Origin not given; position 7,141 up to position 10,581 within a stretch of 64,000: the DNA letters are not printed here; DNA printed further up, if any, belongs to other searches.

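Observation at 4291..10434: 2047-aa giant membrane protein coupling a polytopic domain of about 750 aa to a GH94-like glycoside phosphorylase module, with no glycosyltransferase domain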

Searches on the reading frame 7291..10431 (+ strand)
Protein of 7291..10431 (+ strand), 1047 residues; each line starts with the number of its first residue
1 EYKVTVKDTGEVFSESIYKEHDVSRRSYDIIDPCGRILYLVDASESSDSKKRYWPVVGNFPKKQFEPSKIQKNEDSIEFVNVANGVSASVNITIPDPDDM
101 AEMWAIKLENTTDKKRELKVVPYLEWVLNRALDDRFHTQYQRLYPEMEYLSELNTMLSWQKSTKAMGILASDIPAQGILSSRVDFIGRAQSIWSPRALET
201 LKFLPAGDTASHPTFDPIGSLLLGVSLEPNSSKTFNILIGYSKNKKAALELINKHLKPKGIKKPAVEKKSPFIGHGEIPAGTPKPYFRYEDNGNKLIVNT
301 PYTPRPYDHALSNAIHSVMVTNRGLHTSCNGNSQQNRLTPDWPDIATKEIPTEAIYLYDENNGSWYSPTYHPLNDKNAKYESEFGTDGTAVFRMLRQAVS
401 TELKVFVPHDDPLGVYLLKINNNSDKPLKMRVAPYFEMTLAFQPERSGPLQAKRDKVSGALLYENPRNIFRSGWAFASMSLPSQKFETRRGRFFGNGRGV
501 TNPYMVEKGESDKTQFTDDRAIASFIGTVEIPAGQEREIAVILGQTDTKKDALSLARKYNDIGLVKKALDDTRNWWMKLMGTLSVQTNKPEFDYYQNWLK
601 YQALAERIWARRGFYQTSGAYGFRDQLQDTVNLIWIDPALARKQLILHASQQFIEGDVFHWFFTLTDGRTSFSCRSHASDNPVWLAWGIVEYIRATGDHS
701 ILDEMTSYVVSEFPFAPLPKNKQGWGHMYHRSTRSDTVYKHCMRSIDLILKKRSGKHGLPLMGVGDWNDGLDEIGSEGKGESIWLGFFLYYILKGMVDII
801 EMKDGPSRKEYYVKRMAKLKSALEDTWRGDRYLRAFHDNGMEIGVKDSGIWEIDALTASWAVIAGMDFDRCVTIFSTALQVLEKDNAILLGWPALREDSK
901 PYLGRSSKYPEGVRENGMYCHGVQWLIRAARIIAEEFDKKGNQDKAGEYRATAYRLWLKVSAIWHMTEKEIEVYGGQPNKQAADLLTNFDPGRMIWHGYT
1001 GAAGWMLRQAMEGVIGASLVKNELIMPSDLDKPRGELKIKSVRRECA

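Call 73: find_homologous_proteins(query=window:7291-10431:+, max_evalue=1e-20)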
Query window:7291-10431:+ (1047 aa): 179 proteins with E <= 1e-20 among 8000 candidates; the best 120 are listed.
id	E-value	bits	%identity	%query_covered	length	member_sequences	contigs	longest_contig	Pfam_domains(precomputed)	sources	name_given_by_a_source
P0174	0.0e+0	2131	85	100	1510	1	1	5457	PF06165.19,PF17167.11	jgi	-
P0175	0.0e+0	1978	79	100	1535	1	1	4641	PF06165.19,PF17167.11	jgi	jgi:cyclic beta-1,2-glucan synthetase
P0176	0.0e+0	1760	69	100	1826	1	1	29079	PF06165.19,PF17167.11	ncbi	ncbi:MAG: hypothetical protein WCY36_03825 [Candidatus Omnitrophota bacterium]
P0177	0.0e+0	1755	69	100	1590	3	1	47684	PF06165.19,PF17167.11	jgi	-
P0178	0.0e+0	1739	69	100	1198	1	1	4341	PF06165.19,PF17167.11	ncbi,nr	ncbi:MAG: hypothetical protein Q7S07_01490, partial [Candidatus Omnitrophota bacterium]|nr:hypotheti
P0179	0.0e+0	1738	67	100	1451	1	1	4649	PF06165.19,PF17167.11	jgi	jgi:cyclic beta-1,2-glucan synthetase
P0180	0.0e+0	1728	68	100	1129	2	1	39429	PF06165.19,PF17167.11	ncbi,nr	ncbi:MAG: N,N'-diacetylchitobiose phosphorylase [Candidatus Omnitrophica bacterium ADurb.Bin277]|nr:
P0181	0.0e+0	1724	68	100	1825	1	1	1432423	PF06165.19,PF17167.11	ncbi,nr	ncbi:MAG: hypothetical protein JSV93_02540 [Candidatus Omnitrophota bacterium]|nr:MAG: hypothetical 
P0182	0.0e+0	1715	67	100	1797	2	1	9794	PF06165.19,PF17167.11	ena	-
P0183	0.0e+0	1705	67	100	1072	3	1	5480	PF06165.19,PF17167.11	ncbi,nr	ncbi:MAG: hypothetical protein PHX20_06555, partial [Candidatus Omnitrophica bacterium]|nr:hypotheti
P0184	0.0e+0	1699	67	100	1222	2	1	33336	PF06165.19,PF17167.11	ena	-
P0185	0.0e+0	1680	66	100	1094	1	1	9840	PF06165.19,PF17167.11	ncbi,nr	ncbi:MAG: hypothetical protein HY585_00025 [Candidatus Omnitrophica bacterium]|nr:hypothetical prote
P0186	0.0e+0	1619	63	100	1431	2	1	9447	PF06165.19,PF17167.11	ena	-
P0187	0.0e+0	1588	74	84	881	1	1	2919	PF06165.19,PF17167.11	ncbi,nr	ncbi:MAG: hypothetical protein HZA72_03835, partial [Candidatus Omnitrophica bacterium]|nr:hypotheti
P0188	0.0e+0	1573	62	100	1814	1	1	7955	PF06165.19,PF17167.11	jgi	-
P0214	0.0e+0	1355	54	100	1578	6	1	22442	PF06165.19,PF17167.11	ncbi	ncbi:MAG: GH36-type glycosyl hydrolase domain-containing protein [Isosphaeraceae bacterium]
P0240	0.0e+0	1278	53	100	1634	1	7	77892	PF06165.19,PF17167.11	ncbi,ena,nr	ncbi:MAG: hypothetical protein ISS31_08280 [Kiritimatiellae bacterium]|nr:hypothetical protein [Kiri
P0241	0.0e+0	1275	53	100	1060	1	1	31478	PF06165.19,PF17167.11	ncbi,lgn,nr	ncbi:MAG: hypothetical protein KJ626_02465 [Verrucomicrobia bacterium]|nr:hypothetical protein [Verr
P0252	0.0e+0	1259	53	100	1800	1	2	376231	PF06165.19,PF17167.11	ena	-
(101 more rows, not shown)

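Call 74: find_encoding_contigs(protein=P0241, flank=8000, max_places=1)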
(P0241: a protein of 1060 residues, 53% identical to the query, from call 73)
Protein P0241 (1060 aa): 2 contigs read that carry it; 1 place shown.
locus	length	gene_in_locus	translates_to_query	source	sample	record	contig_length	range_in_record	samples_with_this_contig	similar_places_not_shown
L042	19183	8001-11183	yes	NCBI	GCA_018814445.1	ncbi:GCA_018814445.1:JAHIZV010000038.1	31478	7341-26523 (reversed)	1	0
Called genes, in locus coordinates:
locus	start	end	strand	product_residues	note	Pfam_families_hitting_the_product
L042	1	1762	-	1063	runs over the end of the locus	PF00580:UvrD-helicase, PF13245:AAA_19 (faint), PF13361:UvrD_C, PF13538:UvrD_C_2 (faint), PF12705:PDDEXK_1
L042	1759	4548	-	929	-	PF12705:PDDEXK_1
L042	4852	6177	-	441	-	PF00115:COX1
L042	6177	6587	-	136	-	PF13442:Cytochrome_CBB3, PF00034:Cytochrom_C (weak)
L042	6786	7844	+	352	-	PF01118:Semialdhyde_dh, PF02774:Semialdhyde_dhC, PF22698:Semialdhyde_dhC_1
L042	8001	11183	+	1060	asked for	PF06165:GH94_b-supersand, PF17167:Glyco_hydro_94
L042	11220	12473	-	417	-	PF03486:HI0933_like, PF22780:HI0933_like_1st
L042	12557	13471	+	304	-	PF00149:Metallophos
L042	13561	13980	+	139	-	-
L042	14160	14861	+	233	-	PF04519:Bactofilin (weak)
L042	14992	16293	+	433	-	PF01225:Mur_ligase, PF08245:Mur_ligase_M, PF02875:Mur_ligase_C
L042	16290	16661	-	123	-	-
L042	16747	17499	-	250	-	-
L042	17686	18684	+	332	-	PF07589:PEP_exosort_dom (weak)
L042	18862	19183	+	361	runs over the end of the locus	PF01264:Chorismate_synt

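Call 75: find_encoding_contigs(protein=P0180, flank=8000, max_places=1)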
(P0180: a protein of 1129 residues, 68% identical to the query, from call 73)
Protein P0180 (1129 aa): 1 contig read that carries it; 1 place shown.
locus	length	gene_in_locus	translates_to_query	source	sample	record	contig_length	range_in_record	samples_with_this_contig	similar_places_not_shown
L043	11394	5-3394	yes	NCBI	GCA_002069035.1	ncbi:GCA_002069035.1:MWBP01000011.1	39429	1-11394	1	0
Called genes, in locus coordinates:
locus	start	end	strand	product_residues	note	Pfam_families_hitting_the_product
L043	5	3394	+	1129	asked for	PF06165:GH94_b-supersand, PF17167:Glyco_hydro_94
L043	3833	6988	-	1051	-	PF08471:Ribonuc_red_2_N, PF02867:Ribonuc_red_lgC, PF12637:TSCPD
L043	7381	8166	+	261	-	PF12801:Fer4_5 (weak)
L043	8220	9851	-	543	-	PF00118:Cpn60_TCP1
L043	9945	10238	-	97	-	PF00166:Cpn10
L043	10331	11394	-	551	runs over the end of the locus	-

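Call 79: find_encoding_contigs(protein=P0240, flank=8000, max_places=2)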
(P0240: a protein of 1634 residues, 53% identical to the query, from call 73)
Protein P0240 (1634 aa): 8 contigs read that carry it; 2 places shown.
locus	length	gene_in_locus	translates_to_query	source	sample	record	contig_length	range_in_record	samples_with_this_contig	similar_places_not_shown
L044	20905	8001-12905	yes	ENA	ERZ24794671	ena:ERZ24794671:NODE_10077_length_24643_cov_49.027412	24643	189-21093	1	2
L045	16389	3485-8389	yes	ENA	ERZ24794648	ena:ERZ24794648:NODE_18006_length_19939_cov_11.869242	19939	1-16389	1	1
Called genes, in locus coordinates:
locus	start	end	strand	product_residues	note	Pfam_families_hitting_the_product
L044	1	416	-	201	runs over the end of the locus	?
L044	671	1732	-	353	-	PF01120:Alpha_L_fucos, PF14871:GHL6 (faint)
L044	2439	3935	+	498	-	PF13271:DUF4062, PF13749:HATPase_c_4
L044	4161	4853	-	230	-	PF01797:Y1_Tnp (weak)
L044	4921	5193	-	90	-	-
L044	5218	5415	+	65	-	-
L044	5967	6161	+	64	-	-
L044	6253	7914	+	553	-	PF00884:Sulfatase, PF01663:Phosphodiest (faint), PF16347:SGSH_C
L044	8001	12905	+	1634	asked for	PF06165:GH94_b-supersand, PF17167:Glyco_hydro_94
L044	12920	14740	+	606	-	PF13646:HEAT_2 (faint)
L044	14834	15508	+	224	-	PF00756:Esterase (weak), PF02230:Abhydrolase_2 (weak), PF00561:Abhydrolase_1 (weak), PF01738:DLH, PF10503:Esterase_PHB (weak), PF00326:Peptidase_S9 (faint), PF12146:Hydrolase_4 (weak)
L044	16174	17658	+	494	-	PF00884:Sulfatase, PF16347:SGSH_C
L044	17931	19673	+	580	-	PF00664:ABC_membrane, PF00005:ABC_tran, PF02463:SMC_N (weak)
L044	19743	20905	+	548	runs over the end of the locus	PF10091:Glycoamylase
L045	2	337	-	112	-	?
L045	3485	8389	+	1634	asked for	PF06165:GH94_b-supersand, PF17167:Glyco_hydro_94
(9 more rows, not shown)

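Call 80: find_encoding_contigs(protein=P0214, flank=8000, max_places=1)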
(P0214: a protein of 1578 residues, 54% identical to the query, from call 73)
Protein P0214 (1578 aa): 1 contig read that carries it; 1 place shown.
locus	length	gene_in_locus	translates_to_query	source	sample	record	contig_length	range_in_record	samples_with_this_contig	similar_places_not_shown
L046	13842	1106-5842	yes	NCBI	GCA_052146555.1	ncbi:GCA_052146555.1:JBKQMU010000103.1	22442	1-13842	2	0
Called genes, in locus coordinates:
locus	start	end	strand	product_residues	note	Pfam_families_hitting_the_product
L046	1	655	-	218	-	PF02401:LYTB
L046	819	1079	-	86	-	-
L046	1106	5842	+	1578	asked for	PF06165:GH94_b-supersand, PF17167:Glyco_hydro_94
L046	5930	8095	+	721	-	-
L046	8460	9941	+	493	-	PF00072:Response_reg, PF00158:Sigma54_activat, PF14532:Sigma54_activ_2, PF07728:AAA_5, PF25601:AAA_lid_14, PF02954:HTH_8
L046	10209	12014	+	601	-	PF01594:AI-2E_transport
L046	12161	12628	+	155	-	-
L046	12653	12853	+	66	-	-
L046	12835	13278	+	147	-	PF07332:Phage_holin_3_6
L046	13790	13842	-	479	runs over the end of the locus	PF00890:FAD_binding_2 (weak), PF01134:GIDA (weak), PF01266:DAO (faint), PF07992:Pyr_redox_2, PF12831:FAD_oxidored, PF13450:NAD_binding_8 (weak), PF00070:Pyr_redox, PF02852:Pyr_redox_dim, +1 more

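Call 81: find_encoding_contigs(protein=P0252, flank=8000, max_places=1)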
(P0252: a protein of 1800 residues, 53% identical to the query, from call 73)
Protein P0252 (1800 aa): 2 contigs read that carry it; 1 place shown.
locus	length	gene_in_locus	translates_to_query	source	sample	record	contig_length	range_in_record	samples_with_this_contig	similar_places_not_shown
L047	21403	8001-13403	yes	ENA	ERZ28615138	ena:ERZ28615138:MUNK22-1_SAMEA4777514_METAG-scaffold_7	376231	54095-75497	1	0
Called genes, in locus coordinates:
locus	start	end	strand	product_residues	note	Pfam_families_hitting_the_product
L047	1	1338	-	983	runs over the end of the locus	PF12951:PATR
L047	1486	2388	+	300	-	PF12833:HTH_18, PF00165:HTH_AraC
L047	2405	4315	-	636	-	PF00528:BPD_transp_1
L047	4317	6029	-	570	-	PF01547:SBP_bac_1, PF13531:SBP_bac_11 (faint), PF13416:SBP_bac_8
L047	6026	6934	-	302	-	PF07719:TPR_2 (faint), PF13174:TPR_6 (faint), PF13428:TPR_14 (faint)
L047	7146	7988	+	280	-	-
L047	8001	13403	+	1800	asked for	PF06165:GH94_b-supersand, PF17167:Glyco_hydro_94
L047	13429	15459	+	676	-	-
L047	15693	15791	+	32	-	-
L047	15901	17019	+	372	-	PF20796:PDDEXK_13, PF22558:REase-ARP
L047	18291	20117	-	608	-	PF03781:FGE-sulfatase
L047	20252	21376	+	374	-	PF13167:GTP-bdg_N, PF16360:GTP-bdg_M, PF03193:RsgA_GTPase (faint), PF01926:MMR_HSR1, PF02421:FeoB_N (weak)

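Call 83: search_protein_families(library=pfam, proteins=[L047:13429-15456:+, L046:5930-8092:+, L044:12920-14737:+, L047:7146-7985:+], max_evalue=10)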
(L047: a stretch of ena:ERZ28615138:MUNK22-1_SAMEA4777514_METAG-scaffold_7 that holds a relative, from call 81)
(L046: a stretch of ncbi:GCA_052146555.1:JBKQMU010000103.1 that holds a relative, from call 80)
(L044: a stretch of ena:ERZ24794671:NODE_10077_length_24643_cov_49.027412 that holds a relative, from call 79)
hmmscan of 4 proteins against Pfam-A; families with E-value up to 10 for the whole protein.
L047:13429-15456:+ (676 aa): 0 families

L046:5930-8092:+ (721 aa): 0 families

L044:12920-14737:+ (606 aa): 5 families
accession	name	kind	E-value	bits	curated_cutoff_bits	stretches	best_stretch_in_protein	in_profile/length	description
PF13646.12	HEAT_2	-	2.8e-10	40.8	27.7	2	271-326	20-75/88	HEAT repeats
PF13519.12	VWA_2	-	0.00018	22.5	27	1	433-498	3-70/107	von Willebrand factor type A domain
PF03130.22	HEAT_PBS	-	0.042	14.9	20.9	0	298-321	1-24/27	PBS lyase HEAT-like repeat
PF00092.34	VWA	-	0.11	13.2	23.8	1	434-497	5-71/174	von Willebrand factor type A domain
PF24243.1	Phage_tail_C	-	0.2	11.5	23.7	1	181-191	14-24/26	Phage tail tip domain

L047:7146-7985:+ (280 aa): 0 families

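Call 84: search_solved_structures(query=L047:13429-15456:+, max_evalue=10)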
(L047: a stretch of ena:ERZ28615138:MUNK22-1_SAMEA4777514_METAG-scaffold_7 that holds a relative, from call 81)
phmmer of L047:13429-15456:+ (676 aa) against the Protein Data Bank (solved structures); distinct sequences matched with E-value up to 10: 7.
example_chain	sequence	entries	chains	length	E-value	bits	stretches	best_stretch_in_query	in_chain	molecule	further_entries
8xuj_A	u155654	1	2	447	2.2e-09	39.1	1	237-483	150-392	Membrane protein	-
7unh_A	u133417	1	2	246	0.38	11.9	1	448-561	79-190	SP2 designed chlorophyll dimer protein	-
7uni_A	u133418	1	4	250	0.39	11.8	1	448-561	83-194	SP2-ZnPPaM designed chlorophyll dimer protein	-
6n2y_b1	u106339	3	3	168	0.93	10.6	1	37-123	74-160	ATP synthase subunit b | Bacillus PS3 ATP synthase subunit b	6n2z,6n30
6n2d_b2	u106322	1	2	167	0.94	10.6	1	37-123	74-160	ATP synthase subunit b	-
9jc1_B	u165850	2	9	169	0.96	10.6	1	37-123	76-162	ATP synthase subunit b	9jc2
8esq_I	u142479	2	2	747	1.6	9.8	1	219-275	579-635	Nucleolar complex-associated protein 3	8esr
